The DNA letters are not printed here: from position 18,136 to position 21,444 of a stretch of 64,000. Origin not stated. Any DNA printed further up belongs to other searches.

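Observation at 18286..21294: Acyltransferase-3 (OafA-type) domain fused in-frame to one copy of the unknown GT-C-like family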

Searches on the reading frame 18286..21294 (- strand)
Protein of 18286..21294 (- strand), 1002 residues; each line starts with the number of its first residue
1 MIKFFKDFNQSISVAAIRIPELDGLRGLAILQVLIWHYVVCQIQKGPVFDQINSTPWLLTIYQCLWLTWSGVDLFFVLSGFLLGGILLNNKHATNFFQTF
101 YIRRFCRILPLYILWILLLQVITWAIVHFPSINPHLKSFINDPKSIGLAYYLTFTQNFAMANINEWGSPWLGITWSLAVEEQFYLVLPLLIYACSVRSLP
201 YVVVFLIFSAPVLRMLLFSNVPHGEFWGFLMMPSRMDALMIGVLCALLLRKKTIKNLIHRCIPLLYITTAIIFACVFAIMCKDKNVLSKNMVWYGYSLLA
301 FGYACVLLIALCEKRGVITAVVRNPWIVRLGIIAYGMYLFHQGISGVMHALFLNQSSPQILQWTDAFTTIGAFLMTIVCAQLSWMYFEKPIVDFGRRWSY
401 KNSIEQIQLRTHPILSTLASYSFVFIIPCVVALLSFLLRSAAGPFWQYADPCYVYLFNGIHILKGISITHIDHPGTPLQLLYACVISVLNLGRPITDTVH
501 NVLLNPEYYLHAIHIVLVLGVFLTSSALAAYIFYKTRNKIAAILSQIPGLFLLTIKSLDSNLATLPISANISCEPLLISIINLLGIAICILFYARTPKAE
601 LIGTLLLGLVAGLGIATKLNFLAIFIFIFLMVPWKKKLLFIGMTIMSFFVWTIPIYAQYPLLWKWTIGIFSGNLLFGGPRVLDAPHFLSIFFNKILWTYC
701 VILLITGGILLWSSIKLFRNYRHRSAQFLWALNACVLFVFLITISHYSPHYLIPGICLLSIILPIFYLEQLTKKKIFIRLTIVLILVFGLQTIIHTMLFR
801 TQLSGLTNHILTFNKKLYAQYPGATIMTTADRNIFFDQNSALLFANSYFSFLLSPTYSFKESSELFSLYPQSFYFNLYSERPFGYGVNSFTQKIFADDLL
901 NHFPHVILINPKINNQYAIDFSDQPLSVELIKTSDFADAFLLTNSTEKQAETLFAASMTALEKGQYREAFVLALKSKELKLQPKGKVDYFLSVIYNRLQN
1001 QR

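Call 3: search_protein_families(library=pfam, proteins=[window:18286-21294:-], max_evalue=0.01)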
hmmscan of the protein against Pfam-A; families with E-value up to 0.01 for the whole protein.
window:18286-21294:- (1002 aa): 1 family
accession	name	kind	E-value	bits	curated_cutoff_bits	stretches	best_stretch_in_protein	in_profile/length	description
PF01757.29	Acyl_transf_3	-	2.6e-27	96.2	31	1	20-382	2-323/326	Acyltransferase domain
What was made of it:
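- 20149..21237 (-): AT3 (Acyl_transf_3, PF01757) domain, residues 20-382. Pfam E=2.6e-27, 96.2 bits, model positions 2-323 of 326 (call 3).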

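Call 4: search_protein_families(library=ncbifam, proteins=[window:18286-21294:-], max_evalue=0.01)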
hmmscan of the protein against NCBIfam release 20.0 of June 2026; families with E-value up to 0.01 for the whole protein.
window:18286-21294:- (1002 aa): 0 families

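Call 7: find_homologous_proteins(query=window:18286-21294:-, max_evalue=0.00001)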
Query window:18286-21294:- (1002 aa): 2167 proteins with E <= 0.00001 among 8000 candidates; the best 120 are listed.
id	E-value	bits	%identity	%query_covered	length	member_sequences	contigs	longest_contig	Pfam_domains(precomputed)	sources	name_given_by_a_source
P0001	0.0e+0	2258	100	100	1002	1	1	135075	PF01757.29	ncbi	-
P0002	1.7e-80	290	42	40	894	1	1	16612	PF01757.29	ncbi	-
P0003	1.3e-65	240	38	39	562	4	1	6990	PF01757.29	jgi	jgi:peptidoglycan/LPS O-acetylase OafA/YrhL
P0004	7.9e-63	231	37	39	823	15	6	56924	PF01757.29,PF13692.13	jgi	jgi:peptidoglycan/LPS O-acetylase OafA/YrhL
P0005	1.5e-61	227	38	38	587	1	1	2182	PF01757.29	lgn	-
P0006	1.6e-61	227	38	41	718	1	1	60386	PF01757.29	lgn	-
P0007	7.4e-61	225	39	39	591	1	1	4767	PF01757.29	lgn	-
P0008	4.1e-54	202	36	39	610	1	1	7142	PF01757.29,PF01041.24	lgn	-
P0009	3.8e-51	193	35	38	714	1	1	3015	PF13431.13,PF13414.13,PF13176.13,PF13428.13,PF13374.13,PF01757.29,PF14559.13,PF00515.35,PF13424.13,PF13432.13,PF13181.13,PF07719.24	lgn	-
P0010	1.1e-49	188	38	34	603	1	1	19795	PF01757.29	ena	-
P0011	1.4e-49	187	35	38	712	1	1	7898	PF13431.13,PF13414.13,PF13176.13,PF13428.13,PF13374.13,PF01757.29,PF14559.13,PF00515.35,PF13424.13,PF13432.13,PF13181.13,PF07719.24,PF13174.13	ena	-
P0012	2.3e-48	183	35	38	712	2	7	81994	PF13431.13,PF13414.13,PF13176.13,PF13428.13,PF13374.13,PF01757.29,PF14559.13,PF13371.13,PF00515.35,PF12895.14,PF13424.13,PF13432.13,PF13181.13,PF07719.24,PF13174.13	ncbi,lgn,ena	-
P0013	9.4e-47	178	34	35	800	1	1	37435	PF01757.29,PF00534.27,PF13692.13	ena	-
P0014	7.7e-46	175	36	37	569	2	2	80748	PF01757.29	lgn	-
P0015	2.2e-43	167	34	39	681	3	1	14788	PF01757.29,PF00535.33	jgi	jgi:peptidoglycan/LPS O-acetylase OafA/YrhL/glycosyltransferase involved in cell wall biosynthesis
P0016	1.8e-39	154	33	39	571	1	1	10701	PF01757.29,PF00072.31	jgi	jgi:peptidoglycan/LPS O-acetylase OafA/YrhL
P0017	2.0e-38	150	34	39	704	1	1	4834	PF01757.29,PF00535.33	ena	-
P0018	2.4e-37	147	33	38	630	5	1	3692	PF01757.29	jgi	jgi:peptidoglycan/LPS O-acetylase OafA/YrhL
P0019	5.1e-37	146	35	34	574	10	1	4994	PF01757.29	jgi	jgi:peptidoglycan/LPS O-acetylase OafA/YrhL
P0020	3.0e-36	143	34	34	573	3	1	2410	PF01757.29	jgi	jgi:peptidoglycan/LPS O-acetylase OafA/YrhL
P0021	1.6e-35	141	31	37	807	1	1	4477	PF01757.29,PF13472.13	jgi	jgi:peptidoglycan/LPS O-acetylase OafA/YrhL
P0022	2.1e-35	140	31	39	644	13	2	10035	PF01757.29,PF03629.25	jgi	jgi:peptidoglycan/LPS O-acetylase OafA/YrhL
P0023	3.1e-35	140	30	42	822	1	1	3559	PF01757.29,PF13472.13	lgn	-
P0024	5.1e-35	139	31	39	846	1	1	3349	PF01757.29,PF04311.21,PF19040.7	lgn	-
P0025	7.8e-34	135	32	41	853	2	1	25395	PF01757.29,PF13472.13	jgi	jgi:peptidoglycan/LPS O-acetylase OafA/YrhL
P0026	1.5e-33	134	30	39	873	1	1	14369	PF01757.29,PF13472.13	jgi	-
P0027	2.1e-33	134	30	41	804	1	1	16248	PF01757.29,PF13472.13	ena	-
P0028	6.0e-33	132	30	41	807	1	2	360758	PF01757.29,PF13472.13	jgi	jgi:peptidoglycan/LPS O-acetylase OafA/YrhL/lysophospholipase L1-like esterase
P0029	6.6e-33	132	30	38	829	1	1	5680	PF01757.29,PF13472.13,PF00657.29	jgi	jgi:peptidoglycan/LPS O-acetylase OafA/YrhL/lysophospholipase L1-like esterase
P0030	2.4e-32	130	31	41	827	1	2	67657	PF01757.29,PF13472.13,PF00657.29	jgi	jgi:peptidoglycan/LPS O-acetylase OafA/YrhL/lysophospholipase L1-like esterase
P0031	5.4e-32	129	30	38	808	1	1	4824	PF01757.29,PF13472.13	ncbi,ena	-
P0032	1.8e-31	127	30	40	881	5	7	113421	PF01757.29,PF13472.13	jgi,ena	-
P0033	2.0e-31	127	34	33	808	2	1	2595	PF01757.29,PF13472.13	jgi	jgi:peptidoglycan/LPS O-acetylase OafA/YrhL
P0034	2.4e-31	127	30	38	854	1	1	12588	PF01757.29,PF13472.13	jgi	jgi:peptidoglycan/LPS O-acetylase OafA/YrhL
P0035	2.5e-31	127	30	38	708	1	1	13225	PF01757.29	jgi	jgi:peptidoglycan/LPS O-acetylase OafA/YrhL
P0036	2.5e-31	127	30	40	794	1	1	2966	PF01757.29,PF13472.13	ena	-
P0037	2.9e-31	127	31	38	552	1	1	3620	PF01757.29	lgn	-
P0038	3.2e-31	127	31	39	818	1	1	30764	PF01757.29,PF13472.13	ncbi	ncbi:MAG TPA: acyltransferase family protein [Kofleriaceae bacterium]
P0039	4.1e-31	126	31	38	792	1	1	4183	PF01757.29,PF13472.13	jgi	jgi:peptidoglycan/LPS O-acetylase OafA/YrhL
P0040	4.8e-31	126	36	25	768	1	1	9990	PF01757.29,PF13472.13,PF00657.29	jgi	jgi:peptidoglycan/LPS O-acetylase OafA/YrhL/lysophospholipase L1-like esterase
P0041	5.7e-31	126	27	45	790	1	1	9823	PF01757.29,PF13472.13,PF00657.29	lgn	-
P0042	6.0e-31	126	31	39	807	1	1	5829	PF01757.29,PF13472.13,PF00657.29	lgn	-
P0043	1.3e-30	125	30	38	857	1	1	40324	PF01757.29,PF13472.13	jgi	jgi:peptidoglycan/LPS O-acetylase OafA/YrhL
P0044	1.5e-30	124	30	39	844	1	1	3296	PF01757.29,PF07995.18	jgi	jgi:peptidoglycan/LPS O-acetylase OafA/YrhL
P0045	1.7e-30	124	30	40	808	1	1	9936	PF01757.29,PF13472.13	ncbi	ncbi:MAG TPA: acyltransferase family protein [Kofleriaceae bacterium]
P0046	1.7e-30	124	28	40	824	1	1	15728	PF01757.29,PF13472.13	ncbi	-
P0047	2.1e-30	124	29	38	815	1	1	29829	PF01757.29,PF13472.13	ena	-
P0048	2.2e-30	124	34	32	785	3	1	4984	PF01757.29,PF13472.13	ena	-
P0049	2.4e-30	124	31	41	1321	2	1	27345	PF01757.29,PF13715.13,PF07715.21,PF13620.13,PF00593.31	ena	-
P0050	2.8e-30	124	30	38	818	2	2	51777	PF01757.29,PF13472.13,PF00657.29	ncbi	-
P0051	6.1e-30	122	28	41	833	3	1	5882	PF01757.29,PF13472.13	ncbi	ncbi:MAG: acyltransferase family protein [Kofleriaceae bacterium]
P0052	6.7e-30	122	30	37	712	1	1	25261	PF01757.29,PF08450.19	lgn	-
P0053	1.0e-29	122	29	38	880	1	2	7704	PF01757.29,PF17182.11,PF13472.13,PF00657.29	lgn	-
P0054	1.0e-29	122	29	38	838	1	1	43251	PF01757.29,PF13472.13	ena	-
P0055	1.2e-29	121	29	41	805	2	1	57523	PF01757.29,PF13472.13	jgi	jgi:peptidoglycan/LPS O-acetylase OafA/YrhL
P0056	1.5e-29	121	31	38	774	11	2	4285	PF01757.29,PF01075.24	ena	-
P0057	2.0e-29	121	28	37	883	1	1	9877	PF01757.29,PF17182.11,PF13472.13,PF00657.29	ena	-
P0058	2.1e-29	121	33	38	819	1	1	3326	PF01757.29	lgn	-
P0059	2.2e-29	121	29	38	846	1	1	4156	PF01757.29,PF17182.11,PF13472.13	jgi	jgi:peptidoglycan/LPS O-acetylase OafA/YrhL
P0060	3.1e-29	120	30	39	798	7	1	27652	PF01757.29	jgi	-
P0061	5.3e-29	119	29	41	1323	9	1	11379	PF01757.29,PF13715.13,PF07715.21,PF13620.13,PF00593.31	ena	-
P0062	5.6e-29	119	29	37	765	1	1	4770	PF01757.29,PF13472.13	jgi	jgi:peptidoglycan/LPS O-acetylase OafA/YrhL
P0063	1.0e-28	118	29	40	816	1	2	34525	PF01757.29,PF00534.27,PF13579.13,PF13439.13,PF13692.13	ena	-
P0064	1.1e-28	118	29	37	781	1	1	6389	PF01757.29,PF13472.13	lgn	-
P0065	1.4e-28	118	29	43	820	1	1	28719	PF01757.29,PF17182.11,PF13472.13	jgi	jgi:peptidoglycan/LPS O-acetylase OafA/YrhL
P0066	1.5e-28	118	31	37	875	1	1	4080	PF01757.29,PF17182.11,PF13472.13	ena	-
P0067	2.6e-28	117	31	36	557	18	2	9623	PF01757.29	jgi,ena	jgi:peptidoglycan/LPS O-acetylase OafA/YrhL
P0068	2.6e-28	117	29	37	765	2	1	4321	PF01757.29,PF13472.13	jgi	jgi:peptidoglycan/LPS O-acetylase OafA/YrhL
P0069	3.7e-28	116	32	39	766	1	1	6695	PF01757.29,PF10111.15,PF13641.13,PF00535.33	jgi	jgi:peptidoglycan/LPS O-acetylase OafA/YrhL/glycosyltransferase involved in cell wall biosynthesis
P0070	7.0e-28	116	31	38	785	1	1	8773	PF01757.29,PF13472.13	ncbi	-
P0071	7.3e-28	115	29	43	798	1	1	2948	PF01757.29,PF13472.13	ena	-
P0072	7.3e-28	115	32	38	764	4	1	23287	PF01757.29,PF10111.15,PF13641.13,PF00535.33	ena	-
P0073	8.2e-28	115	31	37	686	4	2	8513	PF01757.29,PF13847.13,PF13489.13,PF13649.13,PF01209.25,PF08241.19,PF08242.19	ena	-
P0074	9.5e-28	115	29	37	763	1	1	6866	PF01757.29,PF13472.13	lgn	-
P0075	3.0e-27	113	30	34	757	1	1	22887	PF01757.29,PF13472.13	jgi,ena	-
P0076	3.5e-27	113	29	43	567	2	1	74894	PF01757.29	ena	-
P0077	4.1e-27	113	27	41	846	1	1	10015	PF01757.29,PF13472.13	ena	-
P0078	4.5e-27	113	29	38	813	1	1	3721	PF01757.29,PF13472.13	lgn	-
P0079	5.3e-27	113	31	40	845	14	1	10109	PF01757.29,PF00534.27,PF13439.13,PF13692.13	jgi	-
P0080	5.7e-27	113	30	39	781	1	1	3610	PF01757.29,PF13472.13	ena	-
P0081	6.9e-27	112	31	41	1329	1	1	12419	PF01757.29,PF13715.13,PF07715.21,PF13620.13,PF00593.31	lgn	-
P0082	7.4e-27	112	30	38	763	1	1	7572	PF01757.29,PF13472.13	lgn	-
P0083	8.0e-27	112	30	38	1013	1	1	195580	PF01757.29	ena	-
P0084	1.2e-26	111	31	32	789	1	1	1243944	PF01757.29,PF13472.13,PF00657.29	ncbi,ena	-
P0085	2.0e-26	111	32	39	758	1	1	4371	PF01757.29,PF10111.15,PF13641.13,PF00535.33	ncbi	-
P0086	2.3e-26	111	35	25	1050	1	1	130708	PF01757.29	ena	-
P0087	2.4e-26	110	29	40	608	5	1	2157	PF01757.29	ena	-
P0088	3.0e-26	110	28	41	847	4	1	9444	PF01757.29,PF13472.13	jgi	-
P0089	4.2e-26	110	31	38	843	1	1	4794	PF01757.29,PF00534.27,PF13439.13,PF13692.13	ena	-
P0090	4.6e-26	110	28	38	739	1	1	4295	PF01757.29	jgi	jgi:peptidoglycan/LPS O-acetylase OafA/YrhL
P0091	4.6e-26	110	30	40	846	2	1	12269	PF01757.29,PF00534.27,PF13439.13,PF13692.13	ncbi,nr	ncbi:MAG: acyltransferase family protein [Acidobacteria bacterium]|nr:acyltransferase family protein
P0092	9.3e-26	109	35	26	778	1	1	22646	PF01757.29,PF13472.13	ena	-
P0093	2.5e-25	107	30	38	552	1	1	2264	PF01757.29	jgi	jgi:peptidoglycan/LPS O-acetylase OafA/YrhL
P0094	2.6e-25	107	31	39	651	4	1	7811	PF01757.29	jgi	-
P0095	4.1e-25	106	30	39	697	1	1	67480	PF01757.29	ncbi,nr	ncbi:MAG: acyltransferase [Alphaproteobacteria bacterium]|nr:acyltransferase [Alphaproteobacteria ba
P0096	4.5e-25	106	28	38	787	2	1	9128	PF01757.29,PF13472.13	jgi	-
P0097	5.2e-25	106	32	33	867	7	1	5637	PF01757.29,PF13440.12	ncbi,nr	ncbi:MAG TPA: oligosaccharide flippase family protein [Candidatus Angelobacter sp.]|nr:oligosacchari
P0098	5.8e-25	106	35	24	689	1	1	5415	PF01757.29,PF14602.13,PF00132.31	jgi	jgi:peptidoglycan/LPS O-acetylase OafA/YrhL/acetyltransferase-like isoleucine patch superfamily enzy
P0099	1.1e-24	105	35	24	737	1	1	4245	PF01757.29,PF10111.15,PF13641.13,PF00535.33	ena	-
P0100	1.1e-24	105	31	32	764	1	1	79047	PF01757.29,PF13472.13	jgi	jgi:peptidoglycan/LPS O-acetylase OafA/YrhL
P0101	1.1e-24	105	25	38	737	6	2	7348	PF01757.29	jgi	-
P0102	5.0e-24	103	28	32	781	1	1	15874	PF01757.29,PF10129.16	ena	-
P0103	9.1e-24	102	30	32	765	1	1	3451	PF01757.29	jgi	jgi:peptidoglycan/LPS O-acetylase OafA/YrhL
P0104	1.2e-23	101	31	38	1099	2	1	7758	PF01757.29,PF10111.15,PF13641.13,PF00534.27,PF13439.13,PF00535.33,PF13692.13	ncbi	-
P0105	1.4e-23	101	27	39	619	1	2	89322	PF01757.29,PF10531.16,PF02563.22,PF22461.3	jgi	jgi:peptidoglycan/LPS O-acetylase OafA/YrhL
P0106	4.7e-23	100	29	37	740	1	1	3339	PF01757.29,PF10111.15,PF13641.13,PF00535.33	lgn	-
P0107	6.2e-23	99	27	37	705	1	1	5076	PF01757.29,PF19040.7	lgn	-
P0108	1.0e-22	98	31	32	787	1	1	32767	PF01757.29,PF13472.13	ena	-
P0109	4.3e-22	96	31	32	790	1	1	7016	PF01757.29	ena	-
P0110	5.9e-22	96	50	12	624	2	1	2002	PF01757.29,PF19040.7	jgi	jgi:peptidoglycan/LPS O-acetylase OafA/YrhL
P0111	9.3e-22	95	29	38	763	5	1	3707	PF01757.29,PF13472.13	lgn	-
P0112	3.0e-21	94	28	42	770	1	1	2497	PF01757.29,PF00144.30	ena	-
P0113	3.1e-21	94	30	32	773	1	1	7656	PF01757.29,PF13472.13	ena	-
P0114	3.7e-21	93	29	38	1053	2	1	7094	PF01757.29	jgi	jgi:peptidoglycan/LPS O-acetylase OafA/YrhL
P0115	4.5e-21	93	28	40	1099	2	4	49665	PF01757.29,PF10111.15,PF13641.13,PF00534.27,PF13439.13,PF00535.33,PF13692.13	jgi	-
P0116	5.0e-21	93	29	38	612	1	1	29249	PF01757.29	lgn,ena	-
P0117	5.2e-21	93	28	39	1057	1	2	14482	PF01757.29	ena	-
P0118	6.0e-21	93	25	40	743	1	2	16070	PF01757.29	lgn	-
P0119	6.7e-21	92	30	32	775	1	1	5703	PF01757.29,PF13472.13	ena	-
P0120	9.2e-21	92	29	40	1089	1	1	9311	PF01757.29,PF10111.15,PF13641.13,PF00534.27,PF13579.13,PF13524.13,PF13439.13,PF00535.33,PF13692.13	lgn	-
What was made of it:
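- Closest known: AT3-only O-acetyltransferases. Different: The closest AT3 relatives share only 36-42% identity and are uncharacterised metagenomic proteins (call 7).
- Tried and rejected: The full-length query against 5.8 billion proteins (call 7) returned only AT3-half matches.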

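Call 8: search_solved_structures(query=window:18286-21294:-, max_evalue=1)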
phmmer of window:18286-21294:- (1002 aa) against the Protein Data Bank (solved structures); distinct sequences matched with E-value up to 1: 0.
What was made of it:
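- On Described GT-C sequence families (PMT/PMT_2, ArnT-type, STT3, YfhO, PTPS_related, DUF2079): It has no PDB sequence relative at E<=1 (call 8).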

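Call 17: find_encoding_contigs(protein=P0001, flank=10000, max_places=3)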
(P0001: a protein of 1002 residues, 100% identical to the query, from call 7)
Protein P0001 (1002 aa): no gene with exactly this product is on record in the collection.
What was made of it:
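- Tried and rejected: find_encoding_contigs had no record for P0001 (call 17), so the source contig could not be fetched.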

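Call 21: search_protein_families(library=pfam, proteins=[P0002], max_evalue=0.01)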
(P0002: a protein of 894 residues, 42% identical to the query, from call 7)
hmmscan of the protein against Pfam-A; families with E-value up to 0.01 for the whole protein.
P0002 (894 aa): 1 family
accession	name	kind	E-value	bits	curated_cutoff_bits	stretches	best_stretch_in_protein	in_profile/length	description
PF01757.29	Acyl_transf_3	-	3.9e-17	62.7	31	1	2-344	11-325/326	Acyltransferase domain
